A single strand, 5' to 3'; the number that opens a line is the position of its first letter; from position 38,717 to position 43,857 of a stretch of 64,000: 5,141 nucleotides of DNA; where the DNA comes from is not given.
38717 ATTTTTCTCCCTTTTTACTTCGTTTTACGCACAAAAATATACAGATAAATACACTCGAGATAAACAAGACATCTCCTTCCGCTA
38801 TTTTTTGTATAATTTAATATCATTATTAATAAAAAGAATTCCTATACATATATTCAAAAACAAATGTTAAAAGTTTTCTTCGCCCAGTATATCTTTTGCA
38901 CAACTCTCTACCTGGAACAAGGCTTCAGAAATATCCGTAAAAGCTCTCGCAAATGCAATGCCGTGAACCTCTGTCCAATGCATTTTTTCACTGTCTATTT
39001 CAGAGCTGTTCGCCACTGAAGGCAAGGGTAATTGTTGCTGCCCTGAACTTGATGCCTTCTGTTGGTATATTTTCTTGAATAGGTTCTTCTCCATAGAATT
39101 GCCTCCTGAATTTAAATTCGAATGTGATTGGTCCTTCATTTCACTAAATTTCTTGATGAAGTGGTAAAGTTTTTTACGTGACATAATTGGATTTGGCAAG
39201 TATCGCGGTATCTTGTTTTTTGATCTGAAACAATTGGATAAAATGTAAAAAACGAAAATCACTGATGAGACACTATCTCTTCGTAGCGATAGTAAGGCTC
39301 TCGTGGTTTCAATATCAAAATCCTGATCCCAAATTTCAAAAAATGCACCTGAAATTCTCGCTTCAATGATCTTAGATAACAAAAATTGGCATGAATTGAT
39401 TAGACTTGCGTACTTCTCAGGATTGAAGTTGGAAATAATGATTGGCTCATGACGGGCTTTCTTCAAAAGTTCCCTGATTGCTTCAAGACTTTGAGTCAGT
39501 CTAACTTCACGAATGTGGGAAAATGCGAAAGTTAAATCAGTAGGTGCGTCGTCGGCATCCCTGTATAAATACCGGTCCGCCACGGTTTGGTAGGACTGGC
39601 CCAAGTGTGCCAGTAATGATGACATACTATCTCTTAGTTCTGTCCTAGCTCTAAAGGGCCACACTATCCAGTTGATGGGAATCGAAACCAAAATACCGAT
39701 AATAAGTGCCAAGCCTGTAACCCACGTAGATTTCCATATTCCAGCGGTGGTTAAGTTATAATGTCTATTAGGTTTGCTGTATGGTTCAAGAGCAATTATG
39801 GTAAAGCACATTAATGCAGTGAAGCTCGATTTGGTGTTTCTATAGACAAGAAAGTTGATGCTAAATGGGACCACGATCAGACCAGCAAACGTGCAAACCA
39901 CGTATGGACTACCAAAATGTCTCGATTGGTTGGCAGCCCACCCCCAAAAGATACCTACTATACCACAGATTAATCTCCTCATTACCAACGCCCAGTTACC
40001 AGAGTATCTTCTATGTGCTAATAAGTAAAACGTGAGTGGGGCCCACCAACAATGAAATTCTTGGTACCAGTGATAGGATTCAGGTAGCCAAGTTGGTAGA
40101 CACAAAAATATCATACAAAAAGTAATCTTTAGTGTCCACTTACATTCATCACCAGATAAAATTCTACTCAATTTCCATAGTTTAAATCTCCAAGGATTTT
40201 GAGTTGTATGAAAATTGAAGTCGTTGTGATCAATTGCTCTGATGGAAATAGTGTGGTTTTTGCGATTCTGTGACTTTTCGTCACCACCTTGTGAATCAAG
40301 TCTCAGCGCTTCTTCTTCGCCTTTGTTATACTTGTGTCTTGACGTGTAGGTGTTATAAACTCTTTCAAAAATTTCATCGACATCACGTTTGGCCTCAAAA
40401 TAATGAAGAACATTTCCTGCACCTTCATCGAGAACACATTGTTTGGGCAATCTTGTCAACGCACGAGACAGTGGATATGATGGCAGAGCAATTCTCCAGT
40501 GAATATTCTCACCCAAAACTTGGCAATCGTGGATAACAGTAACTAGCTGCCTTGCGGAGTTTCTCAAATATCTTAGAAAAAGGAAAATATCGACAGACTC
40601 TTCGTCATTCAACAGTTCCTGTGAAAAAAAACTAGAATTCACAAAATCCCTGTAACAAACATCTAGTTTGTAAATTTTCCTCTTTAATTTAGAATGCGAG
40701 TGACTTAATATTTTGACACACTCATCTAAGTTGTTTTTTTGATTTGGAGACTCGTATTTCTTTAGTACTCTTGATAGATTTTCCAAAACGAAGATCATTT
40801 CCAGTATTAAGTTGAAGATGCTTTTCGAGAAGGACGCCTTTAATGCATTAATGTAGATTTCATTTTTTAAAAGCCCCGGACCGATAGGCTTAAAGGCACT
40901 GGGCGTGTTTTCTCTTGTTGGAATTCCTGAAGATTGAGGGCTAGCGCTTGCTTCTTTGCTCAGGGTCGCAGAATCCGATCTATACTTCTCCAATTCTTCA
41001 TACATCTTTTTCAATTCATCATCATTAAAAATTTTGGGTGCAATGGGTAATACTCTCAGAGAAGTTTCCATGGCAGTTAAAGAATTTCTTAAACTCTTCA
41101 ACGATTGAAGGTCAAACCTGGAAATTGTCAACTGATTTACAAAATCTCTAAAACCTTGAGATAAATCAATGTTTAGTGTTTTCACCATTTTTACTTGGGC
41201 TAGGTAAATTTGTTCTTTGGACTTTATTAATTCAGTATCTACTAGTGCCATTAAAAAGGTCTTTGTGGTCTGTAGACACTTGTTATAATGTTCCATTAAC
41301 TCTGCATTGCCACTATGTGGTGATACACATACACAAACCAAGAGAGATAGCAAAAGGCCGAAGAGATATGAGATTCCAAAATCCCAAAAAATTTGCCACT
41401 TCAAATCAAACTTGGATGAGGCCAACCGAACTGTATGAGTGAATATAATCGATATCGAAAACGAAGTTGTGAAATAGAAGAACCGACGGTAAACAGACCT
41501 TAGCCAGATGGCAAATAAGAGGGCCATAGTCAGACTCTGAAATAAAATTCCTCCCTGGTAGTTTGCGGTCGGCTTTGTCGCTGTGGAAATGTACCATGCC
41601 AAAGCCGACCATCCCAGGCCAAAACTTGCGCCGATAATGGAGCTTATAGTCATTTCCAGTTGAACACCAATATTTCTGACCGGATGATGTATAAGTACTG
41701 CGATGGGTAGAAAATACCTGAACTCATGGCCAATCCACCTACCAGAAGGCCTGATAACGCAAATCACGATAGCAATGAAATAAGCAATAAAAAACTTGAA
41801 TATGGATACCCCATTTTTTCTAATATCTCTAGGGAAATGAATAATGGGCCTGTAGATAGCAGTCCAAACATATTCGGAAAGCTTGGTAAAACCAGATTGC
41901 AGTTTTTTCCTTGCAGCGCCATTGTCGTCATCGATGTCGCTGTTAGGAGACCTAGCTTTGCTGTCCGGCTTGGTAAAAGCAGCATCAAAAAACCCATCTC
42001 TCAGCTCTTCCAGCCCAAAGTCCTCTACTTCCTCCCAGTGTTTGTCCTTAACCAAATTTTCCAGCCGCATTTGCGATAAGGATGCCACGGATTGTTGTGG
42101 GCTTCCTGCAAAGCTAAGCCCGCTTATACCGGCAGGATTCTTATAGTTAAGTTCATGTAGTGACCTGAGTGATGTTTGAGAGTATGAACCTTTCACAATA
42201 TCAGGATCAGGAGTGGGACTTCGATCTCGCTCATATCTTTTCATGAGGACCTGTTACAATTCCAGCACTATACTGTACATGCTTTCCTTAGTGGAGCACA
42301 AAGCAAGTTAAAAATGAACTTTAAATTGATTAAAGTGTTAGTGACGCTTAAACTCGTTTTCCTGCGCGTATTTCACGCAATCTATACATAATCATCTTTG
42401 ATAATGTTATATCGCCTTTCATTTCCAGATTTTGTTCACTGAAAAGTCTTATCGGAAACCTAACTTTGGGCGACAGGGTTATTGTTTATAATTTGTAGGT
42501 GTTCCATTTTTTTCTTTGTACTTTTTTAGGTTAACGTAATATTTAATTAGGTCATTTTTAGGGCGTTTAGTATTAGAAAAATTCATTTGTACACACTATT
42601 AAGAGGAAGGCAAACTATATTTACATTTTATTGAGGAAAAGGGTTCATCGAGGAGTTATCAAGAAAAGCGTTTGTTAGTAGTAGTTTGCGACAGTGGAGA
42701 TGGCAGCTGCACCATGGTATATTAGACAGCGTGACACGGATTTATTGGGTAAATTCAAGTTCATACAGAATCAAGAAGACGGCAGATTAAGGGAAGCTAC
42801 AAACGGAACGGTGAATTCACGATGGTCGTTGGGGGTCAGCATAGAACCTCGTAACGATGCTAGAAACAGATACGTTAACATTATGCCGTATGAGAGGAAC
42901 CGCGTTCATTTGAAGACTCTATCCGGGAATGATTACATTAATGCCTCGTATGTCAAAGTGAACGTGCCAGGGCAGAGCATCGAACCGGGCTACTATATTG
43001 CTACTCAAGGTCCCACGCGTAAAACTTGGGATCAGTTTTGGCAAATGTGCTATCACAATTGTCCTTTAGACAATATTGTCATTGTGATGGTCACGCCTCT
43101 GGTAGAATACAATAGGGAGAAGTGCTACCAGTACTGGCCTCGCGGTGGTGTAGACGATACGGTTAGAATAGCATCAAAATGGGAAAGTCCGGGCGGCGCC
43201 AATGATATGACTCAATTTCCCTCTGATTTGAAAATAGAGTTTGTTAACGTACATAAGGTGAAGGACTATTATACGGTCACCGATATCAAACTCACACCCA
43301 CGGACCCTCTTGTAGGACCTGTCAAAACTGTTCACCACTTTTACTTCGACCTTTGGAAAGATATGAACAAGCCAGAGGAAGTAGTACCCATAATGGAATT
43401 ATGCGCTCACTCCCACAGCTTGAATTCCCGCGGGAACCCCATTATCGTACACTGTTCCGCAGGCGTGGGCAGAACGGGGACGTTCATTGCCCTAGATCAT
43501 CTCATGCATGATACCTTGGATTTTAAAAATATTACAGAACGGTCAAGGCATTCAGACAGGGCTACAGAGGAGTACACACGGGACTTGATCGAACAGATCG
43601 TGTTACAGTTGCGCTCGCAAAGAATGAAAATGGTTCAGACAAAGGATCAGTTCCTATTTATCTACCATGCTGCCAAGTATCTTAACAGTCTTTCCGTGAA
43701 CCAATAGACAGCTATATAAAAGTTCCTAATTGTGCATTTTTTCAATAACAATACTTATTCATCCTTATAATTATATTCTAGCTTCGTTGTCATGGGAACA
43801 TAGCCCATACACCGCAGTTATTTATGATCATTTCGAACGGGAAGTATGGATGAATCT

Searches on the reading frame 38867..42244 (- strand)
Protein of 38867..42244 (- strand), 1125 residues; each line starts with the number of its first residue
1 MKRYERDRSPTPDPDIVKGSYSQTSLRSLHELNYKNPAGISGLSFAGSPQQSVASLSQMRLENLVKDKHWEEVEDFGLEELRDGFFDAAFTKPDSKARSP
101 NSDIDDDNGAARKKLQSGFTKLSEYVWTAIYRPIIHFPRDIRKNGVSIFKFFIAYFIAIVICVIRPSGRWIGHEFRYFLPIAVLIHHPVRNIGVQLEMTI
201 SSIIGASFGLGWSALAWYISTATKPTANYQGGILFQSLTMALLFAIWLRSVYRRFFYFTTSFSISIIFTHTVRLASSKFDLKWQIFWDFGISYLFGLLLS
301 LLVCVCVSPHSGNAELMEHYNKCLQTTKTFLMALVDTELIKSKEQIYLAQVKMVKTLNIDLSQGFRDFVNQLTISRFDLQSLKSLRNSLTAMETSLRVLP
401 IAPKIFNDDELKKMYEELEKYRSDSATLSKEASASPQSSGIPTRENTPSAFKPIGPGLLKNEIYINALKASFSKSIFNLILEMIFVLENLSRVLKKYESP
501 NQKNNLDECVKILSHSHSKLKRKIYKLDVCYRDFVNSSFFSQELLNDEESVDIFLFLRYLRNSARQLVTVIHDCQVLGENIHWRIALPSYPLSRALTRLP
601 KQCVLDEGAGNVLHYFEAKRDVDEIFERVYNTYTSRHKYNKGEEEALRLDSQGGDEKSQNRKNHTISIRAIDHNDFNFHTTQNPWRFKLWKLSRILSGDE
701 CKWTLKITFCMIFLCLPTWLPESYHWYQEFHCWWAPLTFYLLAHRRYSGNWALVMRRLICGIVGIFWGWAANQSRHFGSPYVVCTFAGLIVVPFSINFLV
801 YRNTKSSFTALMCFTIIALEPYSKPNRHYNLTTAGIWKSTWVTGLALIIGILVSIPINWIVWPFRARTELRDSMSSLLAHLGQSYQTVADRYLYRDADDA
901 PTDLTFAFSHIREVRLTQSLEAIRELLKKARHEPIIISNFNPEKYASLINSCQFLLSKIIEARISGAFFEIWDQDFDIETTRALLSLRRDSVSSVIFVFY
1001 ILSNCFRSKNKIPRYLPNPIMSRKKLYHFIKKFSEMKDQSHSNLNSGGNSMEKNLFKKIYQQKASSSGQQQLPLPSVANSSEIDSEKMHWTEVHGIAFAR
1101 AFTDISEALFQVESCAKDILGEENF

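Call 32: search_protein_families(library=pfam, proteins=[window:38867-42244:-], max_evalue=0.00001)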
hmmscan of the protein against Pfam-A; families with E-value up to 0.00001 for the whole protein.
window:38867-42244:- (1125 aa): 2 families
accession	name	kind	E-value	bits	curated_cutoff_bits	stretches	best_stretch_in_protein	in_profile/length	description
PF10334.16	BRE4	-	1.4e-06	28.7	25.7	1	866-1058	6-185/228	Brefeldin A-sensitivity protein 4-like domain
PF13515.12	FUSC_2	-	8e-06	26.4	25.6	0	724-855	6-124/126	Fusaric acid resistance protein-like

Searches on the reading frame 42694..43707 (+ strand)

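Call 32: search_protein_families(library=pfam, proteins=[window:42694-43707:+], max_evalue=0.00001)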
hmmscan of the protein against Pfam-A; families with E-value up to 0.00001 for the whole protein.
window:42694-43707:+ (337 aa): 3 families
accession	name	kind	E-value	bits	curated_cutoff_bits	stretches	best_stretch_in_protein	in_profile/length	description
PF00102.32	Y_phosphatase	-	3.9e-54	184.2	20.9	1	54-327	1-232/234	Protein-tyrosine phosphatase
PF22785.1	Tc-R-P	-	1.2e-06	29.5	27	1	222-266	55-98/106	Polymorphic toxin system, DSP-PTPase phosphatase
PF22784.1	PTP-SAK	-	2.6e-06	28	27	1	240-272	83-112/153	Swiss Army Knife protein, DSP-PTPase phosphatase domain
